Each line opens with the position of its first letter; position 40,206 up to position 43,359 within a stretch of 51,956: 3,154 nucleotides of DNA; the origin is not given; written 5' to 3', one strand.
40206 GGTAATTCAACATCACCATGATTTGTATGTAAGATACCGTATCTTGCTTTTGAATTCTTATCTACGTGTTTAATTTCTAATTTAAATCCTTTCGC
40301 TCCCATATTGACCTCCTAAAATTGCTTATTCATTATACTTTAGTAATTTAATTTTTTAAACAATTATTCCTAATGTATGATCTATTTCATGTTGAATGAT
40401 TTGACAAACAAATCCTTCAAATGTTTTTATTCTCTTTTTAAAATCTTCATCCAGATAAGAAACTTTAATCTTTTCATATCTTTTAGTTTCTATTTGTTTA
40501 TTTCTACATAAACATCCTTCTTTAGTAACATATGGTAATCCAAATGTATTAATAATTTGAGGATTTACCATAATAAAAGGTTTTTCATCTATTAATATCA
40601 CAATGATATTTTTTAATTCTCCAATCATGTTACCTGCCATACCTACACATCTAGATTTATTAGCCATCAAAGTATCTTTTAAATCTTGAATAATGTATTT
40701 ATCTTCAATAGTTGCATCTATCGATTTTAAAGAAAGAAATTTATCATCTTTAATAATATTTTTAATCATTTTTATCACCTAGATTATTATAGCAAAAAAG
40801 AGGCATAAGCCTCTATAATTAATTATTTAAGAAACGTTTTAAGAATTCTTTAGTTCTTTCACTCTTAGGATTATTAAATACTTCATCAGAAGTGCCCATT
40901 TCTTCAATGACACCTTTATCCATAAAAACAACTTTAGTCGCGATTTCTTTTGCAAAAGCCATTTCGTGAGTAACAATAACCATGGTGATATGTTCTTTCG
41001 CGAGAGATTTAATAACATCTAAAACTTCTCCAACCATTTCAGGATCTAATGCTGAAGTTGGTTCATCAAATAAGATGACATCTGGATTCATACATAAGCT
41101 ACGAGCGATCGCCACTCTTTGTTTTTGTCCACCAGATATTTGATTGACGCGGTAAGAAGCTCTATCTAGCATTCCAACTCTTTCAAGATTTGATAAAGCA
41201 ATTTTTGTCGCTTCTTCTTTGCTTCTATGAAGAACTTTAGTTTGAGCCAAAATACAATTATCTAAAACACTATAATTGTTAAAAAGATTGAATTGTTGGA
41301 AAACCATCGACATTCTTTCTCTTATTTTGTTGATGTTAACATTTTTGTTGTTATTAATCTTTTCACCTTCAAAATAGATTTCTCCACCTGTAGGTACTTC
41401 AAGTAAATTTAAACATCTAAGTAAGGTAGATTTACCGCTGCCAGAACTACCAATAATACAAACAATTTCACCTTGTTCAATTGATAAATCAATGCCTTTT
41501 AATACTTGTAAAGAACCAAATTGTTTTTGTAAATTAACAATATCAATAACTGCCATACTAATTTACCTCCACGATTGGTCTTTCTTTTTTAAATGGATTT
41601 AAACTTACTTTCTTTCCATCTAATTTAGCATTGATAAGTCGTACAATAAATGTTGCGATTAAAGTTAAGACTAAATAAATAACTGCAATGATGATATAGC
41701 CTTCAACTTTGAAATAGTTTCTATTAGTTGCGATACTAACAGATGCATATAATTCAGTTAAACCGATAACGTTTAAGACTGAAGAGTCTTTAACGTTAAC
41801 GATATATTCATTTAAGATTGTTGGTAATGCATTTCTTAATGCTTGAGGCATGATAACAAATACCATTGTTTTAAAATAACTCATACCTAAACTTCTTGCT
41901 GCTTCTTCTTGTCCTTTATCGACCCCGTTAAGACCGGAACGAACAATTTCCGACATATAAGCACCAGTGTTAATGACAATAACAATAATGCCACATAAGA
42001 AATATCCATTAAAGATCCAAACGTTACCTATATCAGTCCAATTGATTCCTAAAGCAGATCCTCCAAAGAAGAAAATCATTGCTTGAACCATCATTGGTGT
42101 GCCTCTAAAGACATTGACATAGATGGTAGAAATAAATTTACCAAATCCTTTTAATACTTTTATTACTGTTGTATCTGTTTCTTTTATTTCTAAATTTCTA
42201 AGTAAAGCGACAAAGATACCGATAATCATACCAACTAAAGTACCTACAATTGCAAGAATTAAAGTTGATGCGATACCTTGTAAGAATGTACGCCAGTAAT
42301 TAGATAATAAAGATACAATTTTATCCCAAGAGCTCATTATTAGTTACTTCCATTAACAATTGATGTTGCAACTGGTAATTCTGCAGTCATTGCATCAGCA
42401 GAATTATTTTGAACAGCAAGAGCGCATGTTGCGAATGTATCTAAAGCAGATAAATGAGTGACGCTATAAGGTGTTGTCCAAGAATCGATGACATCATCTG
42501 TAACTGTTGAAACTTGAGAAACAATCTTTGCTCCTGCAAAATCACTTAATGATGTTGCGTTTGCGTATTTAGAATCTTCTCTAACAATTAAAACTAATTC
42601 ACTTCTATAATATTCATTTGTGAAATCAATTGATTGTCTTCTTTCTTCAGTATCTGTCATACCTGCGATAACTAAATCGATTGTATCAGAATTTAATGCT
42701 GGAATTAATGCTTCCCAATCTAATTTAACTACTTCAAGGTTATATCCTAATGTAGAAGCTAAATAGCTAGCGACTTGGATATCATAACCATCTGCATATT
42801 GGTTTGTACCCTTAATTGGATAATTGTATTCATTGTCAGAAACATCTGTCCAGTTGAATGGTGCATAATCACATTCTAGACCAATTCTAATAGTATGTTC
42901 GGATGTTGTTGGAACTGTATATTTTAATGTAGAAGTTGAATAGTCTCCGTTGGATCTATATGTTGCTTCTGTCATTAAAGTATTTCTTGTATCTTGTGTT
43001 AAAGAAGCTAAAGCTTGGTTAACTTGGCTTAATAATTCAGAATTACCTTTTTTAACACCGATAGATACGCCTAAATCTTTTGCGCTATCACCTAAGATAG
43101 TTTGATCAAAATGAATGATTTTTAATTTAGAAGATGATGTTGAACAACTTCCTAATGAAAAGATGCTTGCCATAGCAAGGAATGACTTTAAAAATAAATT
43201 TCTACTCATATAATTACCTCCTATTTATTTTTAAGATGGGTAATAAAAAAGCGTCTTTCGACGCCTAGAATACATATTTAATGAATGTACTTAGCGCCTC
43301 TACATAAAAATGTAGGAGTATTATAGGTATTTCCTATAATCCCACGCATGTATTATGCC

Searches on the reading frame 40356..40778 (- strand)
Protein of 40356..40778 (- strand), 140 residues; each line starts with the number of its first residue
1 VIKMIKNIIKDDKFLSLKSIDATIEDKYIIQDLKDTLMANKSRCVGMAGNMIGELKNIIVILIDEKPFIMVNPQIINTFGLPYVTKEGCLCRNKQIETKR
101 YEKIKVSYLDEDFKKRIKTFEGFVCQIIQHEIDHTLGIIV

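Call 61: search_protein_families(library=pfam, proteins=[window:40356-40778:-], max_evalue=0.000001)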
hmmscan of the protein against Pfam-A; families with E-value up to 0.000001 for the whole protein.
window:40356-40778:- (140 aa): 1 family
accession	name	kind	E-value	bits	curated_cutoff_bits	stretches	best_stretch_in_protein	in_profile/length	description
PF01327.26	Pep_deformylase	-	6.3e-25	88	22.8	1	17-139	14-145/156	Polypeptide deformylase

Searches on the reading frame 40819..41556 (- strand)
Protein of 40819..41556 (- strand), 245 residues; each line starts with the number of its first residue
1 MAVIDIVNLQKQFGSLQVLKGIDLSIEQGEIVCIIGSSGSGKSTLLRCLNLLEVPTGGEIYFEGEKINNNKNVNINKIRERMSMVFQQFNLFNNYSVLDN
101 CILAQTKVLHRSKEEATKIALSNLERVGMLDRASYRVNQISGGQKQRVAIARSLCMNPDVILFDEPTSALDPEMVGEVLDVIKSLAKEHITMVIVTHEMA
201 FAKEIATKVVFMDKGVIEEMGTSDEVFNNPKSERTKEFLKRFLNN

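Call 60: search_protein_families(library=padloc, proteins=[window:40819-41556:-], max_evalue=0.000001)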
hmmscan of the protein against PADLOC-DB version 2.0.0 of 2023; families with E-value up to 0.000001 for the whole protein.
window:40819-41556:- (245 aa): 12 families
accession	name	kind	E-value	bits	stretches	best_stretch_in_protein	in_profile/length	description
PDLC04135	mad3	-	6.2e-39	132.6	2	113-240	235-370/374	mads_3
PDLC04140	mad8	-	6.4e-14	50.2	1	16-198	14-233/314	mads_8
PDLC02980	AriA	-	1.2e-13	49.8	1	85-198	166-299/304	-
PDLC04214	HEC-02A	-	2.6e-11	41.4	1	132-205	208-285/338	-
PDLC02914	ATPase-Toprim_I-B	-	4.4e-10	37.3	0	135-214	180-261/443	-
PDLC04213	HEC-02A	-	8.5e-10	36.7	1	158-207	232-281/337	-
PDLC04175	HEC-01A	-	1e-09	36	0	109-242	221-347/363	-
PDLC04164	AriA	-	2.1e-08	32.1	0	118-214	150-249/253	-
PDLC04541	PDC-M25A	-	3.2e-08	31.1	0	22-60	14-52/380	-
PDLC00274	PtuA1|PtuA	-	4.2e-08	30.9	0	137-197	282-344/438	AAA ATPase domain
PDLC02335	AbiLi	-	1e-07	29.3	0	31-219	78-258/326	AbiLi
PDLC00289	PtuA1|PtuA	-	3.9e-07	27.5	0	134-197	222-287/404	AAA ATPase domain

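Call 61: search_protein_families(library=pfam, proteins=[window:40819-41556:-], max_evalue=0.000001)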
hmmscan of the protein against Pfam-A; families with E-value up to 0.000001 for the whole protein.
window:40819-41556:- (245 aa): 3 families
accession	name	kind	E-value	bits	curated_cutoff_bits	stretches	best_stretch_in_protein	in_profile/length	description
PF00005.33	ABC_tran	-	8.5e-37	127.2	25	1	19-168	1-137/137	ABC transporter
PF13304.12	AAA_21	-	4.1e-12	47.2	27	0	148-199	249-300/304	AAA domain, putative AbiEii toxin, Type IV TA system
PF02463.25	SMC_N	-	2.3e-07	30.9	40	0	30-212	25-213/220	RecF/RecN/SMC N terminal domain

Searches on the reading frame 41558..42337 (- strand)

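Call 60: search_protein_families(library=padloc, proteins=[window:41558-42337:-], max_evalue=0.000001)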
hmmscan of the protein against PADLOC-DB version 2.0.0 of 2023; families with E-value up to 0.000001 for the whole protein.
window:41558-42337:- (259 aa): 0 families

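Call 61: search_protein_families(library=pfam, proteins=[window:41558-42337:-], max_evalue=0.000001)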
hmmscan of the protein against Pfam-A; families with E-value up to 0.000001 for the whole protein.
window:41558-42337:- (259 aa): 1 family
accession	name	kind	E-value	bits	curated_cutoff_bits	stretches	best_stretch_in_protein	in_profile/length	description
PF00528.27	BPD_transp_1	-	1.7e-24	87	26.4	1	63-239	13-182/184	Binding-protein-dependent transport system inner membrane component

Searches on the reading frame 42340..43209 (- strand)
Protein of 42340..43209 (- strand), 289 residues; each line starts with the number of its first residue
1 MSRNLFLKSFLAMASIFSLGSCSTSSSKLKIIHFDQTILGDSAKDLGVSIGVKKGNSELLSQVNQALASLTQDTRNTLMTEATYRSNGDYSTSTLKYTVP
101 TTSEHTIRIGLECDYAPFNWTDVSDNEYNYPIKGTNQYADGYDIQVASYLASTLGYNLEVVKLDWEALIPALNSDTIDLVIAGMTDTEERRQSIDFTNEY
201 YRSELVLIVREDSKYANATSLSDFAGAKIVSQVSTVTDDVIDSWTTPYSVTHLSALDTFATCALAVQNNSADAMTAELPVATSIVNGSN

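Call 60: search_protein_families(library=padloc, proteins=[window:42340-43209:-], max_evalue=0.000001)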
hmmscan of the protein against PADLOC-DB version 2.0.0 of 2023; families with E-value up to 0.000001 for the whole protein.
window:42340-43209:- (289 aa): 0 families

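Call 61: search_protein_families(library=pfam, proteins=[window:42340-43209:-], max_evalue=0.000001)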
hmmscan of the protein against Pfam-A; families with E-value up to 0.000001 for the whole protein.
window:42340-43209:- (289 aa): 2 families
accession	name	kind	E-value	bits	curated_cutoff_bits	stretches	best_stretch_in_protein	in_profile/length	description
PF00497.25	SBP_bac_3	-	7.1e-27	94.2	26.4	1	109-215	3-97/132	Bacterial extracellular solute-binding proteins, family 3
PF10613.14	Lig_chan-Glu_bd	-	4.4e-07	30.5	30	0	143-210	32-112/115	Ligated ion channel L-glutamate- and glycine-binding site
